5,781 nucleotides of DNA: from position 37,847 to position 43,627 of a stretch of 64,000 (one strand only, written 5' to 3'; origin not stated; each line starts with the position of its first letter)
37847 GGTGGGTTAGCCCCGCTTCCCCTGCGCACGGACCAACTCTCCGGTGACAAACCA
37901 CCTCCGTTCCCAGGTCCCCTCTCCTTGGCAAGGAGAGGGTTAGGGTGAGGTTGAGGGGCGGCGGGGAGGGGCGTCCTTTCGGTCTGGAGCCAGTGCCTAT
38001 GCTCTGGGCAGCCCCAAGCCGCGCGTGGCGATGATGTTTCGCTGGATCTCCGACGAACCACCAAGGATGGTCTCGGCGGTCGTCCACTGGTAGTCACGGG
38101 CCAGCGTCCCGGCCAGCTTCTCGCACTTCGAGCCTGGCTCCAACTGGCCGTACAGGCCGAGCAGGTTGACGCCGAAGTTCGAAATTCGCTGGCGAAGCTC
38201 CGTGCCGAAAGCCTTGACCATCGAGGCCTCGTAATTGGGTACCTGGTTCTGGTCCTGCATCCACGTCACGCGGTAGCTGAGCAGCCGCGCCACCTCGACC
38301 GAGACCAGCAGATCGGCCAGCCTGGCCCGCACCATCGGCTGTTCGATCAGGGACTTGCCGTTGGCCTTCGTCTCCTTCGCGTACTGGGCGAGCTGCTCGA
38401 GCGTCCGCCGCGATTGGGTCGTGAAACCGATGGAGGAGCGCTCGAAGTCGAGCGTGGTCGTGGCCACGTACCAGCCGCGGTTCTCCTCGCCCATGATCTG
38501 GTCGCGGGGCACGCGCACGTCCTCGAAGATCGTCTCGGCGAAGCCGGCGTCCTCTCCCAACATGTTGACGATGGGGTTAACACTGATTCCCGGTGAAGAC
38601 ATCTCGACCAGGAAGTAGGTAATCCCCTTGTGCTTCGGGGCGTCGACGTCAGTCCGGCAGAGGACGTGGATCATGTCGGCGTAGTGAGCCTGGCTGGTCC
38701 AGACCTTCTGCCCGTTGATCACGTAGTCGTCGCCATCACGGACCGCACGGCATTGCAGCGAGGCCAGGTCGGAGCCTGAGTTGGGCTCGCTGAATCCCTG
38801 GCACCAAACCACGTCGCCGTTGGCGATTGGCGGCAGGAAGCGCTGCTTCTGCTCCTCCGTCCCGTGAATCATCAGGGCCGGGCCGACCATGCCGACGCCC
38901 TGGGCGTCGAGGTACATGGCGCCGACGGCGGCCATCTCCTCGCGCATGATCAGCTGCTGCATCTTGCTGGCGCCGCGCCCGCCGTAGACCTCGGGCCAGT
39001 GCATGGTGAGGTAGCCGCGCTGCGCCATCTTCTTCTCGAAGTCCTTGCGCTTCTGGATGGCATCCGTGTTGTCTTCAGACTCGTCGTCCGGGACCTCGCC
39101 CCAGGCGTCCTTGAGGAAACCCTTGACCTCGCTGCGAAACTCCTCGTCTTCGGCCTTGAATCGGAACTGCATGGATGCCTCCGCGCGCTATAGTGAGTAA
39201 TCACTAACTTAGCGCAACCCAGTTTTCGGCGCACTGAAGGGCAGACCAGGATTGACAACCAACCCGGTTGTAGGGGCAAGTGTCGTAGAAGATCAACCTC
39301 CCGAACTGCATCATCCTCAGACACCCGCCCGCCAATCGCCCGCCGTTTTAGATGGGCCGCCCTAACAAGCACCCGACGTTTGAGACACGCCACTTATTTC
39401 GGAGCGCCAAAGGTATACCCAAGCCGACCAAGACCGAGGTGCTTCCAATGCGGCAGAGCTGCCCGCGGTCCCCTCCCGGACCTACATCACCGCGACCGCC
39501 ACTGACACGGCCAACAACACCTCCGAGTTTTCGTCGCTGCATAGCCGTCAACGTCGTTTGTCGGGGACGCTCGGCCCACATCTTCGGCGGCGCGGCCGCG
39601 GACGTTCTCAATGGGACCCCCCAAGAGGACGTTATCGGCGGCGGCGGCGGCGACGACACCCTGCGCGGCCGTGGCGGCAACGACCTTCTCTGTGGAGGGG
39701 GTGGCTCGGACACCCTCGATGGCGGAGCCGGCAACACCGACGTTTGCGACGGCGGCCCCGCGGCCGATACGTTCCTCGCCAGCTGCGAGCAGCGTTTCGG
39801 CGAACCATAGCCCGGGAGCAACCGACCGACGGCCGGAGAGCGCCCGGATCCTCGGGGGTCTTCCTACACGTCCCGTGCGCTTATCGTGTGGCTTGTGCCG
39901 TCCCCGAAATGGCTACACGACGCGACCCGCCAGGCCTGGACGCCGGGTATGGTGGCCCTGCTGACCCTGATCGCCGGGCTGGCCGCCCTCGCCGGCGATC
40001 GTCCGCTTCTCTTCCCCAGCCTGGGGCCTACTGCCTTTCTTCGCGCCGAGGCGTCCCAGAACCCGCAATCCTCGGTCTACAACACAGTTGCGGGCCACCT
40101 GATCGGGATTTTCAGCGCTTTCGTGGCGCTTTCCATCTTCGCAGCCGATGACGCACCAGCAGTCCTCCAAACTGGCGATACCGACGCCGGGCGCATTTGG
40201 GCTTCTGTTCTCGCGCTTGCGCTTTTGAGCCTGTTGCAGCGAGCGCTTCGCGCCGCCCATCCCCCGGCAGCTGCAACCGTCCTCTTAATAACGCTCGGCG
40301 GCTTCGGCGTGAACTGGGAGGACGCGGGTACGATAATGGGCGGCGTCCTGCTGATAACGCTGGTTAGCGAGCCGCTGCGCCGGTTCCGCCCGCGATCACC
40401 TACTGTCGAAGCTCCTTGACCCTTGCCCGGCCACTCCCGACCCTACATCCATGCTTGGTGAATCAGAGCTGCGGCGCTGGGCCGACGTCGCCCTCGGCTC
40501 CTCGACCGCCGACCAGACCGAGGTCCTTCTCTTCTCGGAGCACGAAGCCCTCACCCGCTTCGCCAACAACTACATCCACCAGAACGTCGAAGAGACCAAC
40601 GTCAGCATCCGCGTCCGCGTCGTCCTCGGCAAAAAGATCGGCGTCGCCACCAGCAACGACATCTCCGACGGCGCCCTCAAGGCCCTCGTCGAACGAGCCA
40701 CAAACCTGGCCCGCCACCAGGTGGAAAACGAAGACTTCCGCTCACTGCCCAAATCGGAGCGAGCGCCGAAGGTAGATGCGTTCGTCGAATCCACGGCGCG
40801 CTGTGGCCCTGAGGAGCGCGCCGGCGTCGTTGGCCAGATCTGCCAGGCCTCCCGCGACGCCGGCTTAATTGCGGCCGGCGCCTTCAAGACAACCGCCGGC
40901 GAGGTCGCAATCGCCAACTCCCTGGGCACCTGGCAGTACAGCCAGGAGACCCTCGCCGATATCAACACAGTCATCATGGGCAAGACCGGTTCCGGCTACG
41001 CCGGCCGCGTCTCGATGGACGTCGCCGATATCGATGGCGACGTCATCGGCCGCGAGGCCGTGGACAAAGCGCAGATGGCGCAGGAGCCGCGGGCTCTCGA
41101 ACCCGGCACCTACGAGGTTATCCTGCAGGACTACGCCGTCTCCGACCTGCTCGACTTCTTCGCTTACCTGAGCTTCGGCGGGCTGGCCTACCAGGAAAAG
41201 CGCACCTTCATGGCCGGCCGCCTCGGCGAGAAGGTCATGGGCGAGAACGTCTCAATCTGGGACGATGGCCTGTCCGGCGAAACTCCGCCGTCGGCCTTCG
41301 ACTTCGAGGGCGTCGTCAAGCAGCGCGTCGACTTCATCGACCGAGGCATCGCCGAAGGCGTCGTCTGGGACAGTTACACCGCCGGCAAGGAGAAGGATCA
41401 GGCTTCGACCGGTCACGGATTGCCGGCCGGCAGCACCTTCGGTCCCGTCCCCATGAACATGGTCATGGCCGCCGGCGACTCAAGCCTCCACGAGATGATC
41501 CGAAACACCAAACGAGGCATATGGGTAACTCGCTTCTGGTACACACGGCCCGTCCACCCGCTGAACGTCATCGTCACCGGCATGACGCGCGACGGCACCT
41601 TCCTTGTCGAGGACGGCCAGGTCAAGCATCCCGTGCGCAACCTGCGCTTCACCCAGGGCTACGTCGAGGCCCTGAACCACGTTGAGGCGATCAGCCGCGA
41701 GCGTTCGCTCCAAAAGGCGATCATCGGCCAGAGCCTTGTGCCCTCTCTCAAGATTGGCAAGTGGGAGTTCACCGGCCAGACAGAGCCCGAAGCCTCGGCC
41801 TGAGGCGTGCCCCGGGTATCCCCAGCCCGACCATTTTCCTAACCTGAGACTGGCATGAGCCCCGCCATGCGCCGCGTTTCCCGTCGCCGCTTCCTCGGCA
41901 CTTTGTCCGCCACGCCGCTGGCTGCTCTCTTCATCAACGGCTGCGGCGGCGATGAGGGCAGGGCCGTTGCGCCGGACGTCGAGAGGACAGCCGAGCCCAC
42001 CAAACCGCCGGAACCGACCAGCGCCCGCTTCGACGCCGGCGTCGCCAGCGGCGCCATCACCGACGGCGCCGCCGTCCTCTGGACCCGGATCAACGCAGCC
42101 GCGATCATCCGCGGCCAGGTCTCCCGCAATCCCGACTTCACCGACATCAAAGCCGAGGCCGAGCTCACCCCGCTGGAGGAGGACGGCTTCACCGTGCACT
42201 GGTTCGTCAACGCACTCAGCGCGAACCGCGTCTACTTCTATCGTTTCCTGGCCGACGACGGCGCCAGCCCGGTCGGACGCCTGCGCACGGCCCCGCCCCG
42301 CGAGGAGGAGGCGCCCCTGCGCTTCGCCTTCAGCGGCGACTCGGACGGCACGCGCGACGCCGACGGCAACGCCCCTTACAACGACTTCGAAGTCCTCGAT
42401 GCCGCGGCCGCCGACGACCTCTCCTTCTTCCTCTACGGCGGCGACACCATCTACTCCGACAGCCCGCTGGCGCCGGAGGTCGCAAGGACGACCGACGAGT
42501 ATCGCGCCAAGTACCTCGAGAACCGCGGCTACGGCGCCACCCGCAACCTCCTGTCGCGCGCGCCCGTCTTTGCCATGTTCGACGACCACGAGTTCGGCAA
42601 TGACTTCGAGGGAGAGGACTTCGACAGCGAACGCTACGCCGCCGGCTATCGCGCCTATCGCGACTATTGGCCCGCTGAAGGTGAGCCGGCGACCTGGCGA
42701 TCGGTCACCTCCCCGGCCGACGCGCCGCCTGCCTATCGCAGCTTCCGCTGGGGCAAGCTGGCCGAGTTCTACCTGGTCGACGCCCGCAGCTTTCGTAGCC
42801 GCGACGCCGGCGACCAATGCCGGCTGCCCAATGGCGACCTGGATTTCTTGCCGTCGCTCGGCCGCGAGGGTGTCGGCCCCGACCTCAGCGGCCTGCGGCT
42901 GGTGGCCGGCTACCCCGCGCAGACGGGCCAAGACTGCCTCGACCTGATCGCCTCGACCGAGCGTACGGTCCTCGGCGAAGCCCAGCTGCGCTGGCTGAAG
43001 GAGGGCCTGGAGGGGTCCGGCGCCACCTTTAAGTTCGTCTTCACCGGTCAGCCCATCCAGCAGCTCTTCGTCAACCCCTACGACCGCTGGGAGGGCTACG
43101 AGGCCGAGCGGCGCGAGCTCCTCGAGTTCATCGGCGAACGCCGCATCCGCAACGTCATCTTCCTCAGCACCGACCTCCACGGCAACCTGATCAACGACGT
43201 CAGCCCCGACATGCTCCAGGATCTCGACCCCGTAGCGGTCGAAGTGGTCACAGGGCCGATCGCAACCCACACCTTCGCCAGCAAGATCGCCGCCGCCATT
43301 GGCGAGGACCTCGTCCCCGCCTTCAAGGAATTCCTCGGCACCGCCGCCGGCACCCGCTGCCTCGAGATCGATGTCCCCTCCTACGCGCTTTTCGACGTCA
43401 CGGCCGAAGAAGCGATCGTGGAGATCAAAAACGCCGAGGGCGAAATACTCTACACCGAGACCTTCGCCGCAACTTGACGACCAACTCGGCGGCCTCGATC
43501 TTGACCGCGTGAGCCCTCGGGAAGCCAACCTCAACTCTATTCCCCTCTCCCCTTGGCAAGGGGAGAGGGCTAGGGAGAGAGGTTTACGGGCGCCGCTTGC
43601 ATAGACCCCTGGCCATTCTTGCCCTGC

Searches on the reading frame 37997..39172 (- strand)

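Call 37: search_protein_families(library=pfam, proteins=[window:37997-39172:-], max_evalue=0.00001)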
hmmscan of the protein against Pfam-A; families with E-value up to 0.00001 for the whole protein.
window:37997-39172:- (391 aa): 3 families
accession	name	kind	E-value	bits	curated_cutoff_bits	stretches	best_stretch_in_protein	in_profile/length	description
PF00441.29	Acyl-CoA_dh_1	-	4.8e-34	118.1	22.4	1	231-385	1-149/150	Acyl-CoA dehydrogenase, C-terminal domain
PF02770.24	Acyl-CoA_dh_M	-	1.3e-22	80.3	33.3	1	124-219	1-97/97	Acyl-CoA dehydrogenase, middle domain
PF02771.21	Acyl-CoA_dh_N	-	2.3e-20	73.5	22.9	1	7-120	2-113/113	Acyl-CoA dehydrogenase, N-terminal domain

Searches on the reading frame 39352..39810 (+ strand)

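Call 39: search_protein_families(library=pfam, proteins=[window:39352-39810:+], max_evalue=0.00001)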
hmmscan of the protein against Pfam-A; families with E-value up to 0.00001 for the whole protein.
window:39352-39810:+ (152 aa): 1 family
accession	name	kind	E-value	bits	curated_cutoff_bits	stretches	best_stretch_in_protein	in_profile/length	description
PF00353.25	HemolysinCabind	-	7.2e-12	45.5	23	1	78-113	1-36/36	RTX calcium-binding nonapeptide repeat (4 copies)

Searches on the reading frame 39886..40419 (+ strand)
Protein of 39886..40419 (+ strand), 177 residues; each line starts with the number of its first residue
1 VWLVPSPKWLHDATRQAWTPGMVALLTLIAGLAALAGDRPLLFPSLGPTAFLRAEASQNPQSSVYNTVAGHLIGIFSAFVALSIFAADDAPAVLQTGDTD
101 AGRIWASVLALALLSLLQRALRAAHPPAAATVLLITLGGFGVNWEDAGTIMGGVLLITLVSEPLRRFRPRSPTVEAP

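Call 39: search_protein_families(library=pfam, proteins=[window:39886-40419:+], max_evalue=0.00001)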
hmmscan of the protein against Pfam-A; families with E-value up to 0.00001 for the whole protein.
window:39886-40419:+ (177 aa): 1 family
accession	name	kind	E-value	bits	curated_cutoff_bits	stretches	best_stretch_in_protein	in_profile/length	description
PF04982.19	TM_HPP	-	3.5e-15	56.4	27.2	1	21-161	15-144/157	HPP, transmembrane region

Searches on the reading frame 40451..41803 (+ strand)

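Call 37: search_protein_families(library=pfam, proteins=[window:40451-41803:+], max_evalue=0.00001)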
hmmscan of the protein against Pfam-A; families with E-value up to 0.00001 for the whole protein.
window:40451-41803:+ (450 aa): 2 families
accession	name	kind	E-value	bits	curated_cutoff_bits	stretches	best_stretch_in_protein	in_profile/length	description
PF19289.4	PmbA_TldD_3rd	-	3.6e-45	154.3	22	1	218-442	1-220/220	PmbA/TldA metallopeptidase C-terminal domain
PF01523.21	PmbA_TldD_1st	-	3.2e-09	37.2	20.9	1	24-87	2-65/65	PmbA/TldA metallopeptidase domain 1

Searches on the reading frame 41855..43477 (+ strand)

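Call 37: search_protein_families(library=pfam, proteins=[window:41855-43477:+], max_evalue=0.00001)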
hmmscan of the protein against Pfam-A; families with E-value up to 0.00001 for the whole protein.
window:41855-43477:+ (540 aa): 2 families
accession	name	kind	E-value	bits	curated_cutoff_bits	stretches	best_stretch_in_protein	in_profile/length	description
PF09423.15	PhoD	-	1e-48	166.7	27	1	176-479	12-301/343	PhoD-like phosphatase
PF16655.11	PhoD_N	-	7.2e-18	65.4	30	1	62-145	2-90/90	PhoD-like phosphatase, N-terminal domain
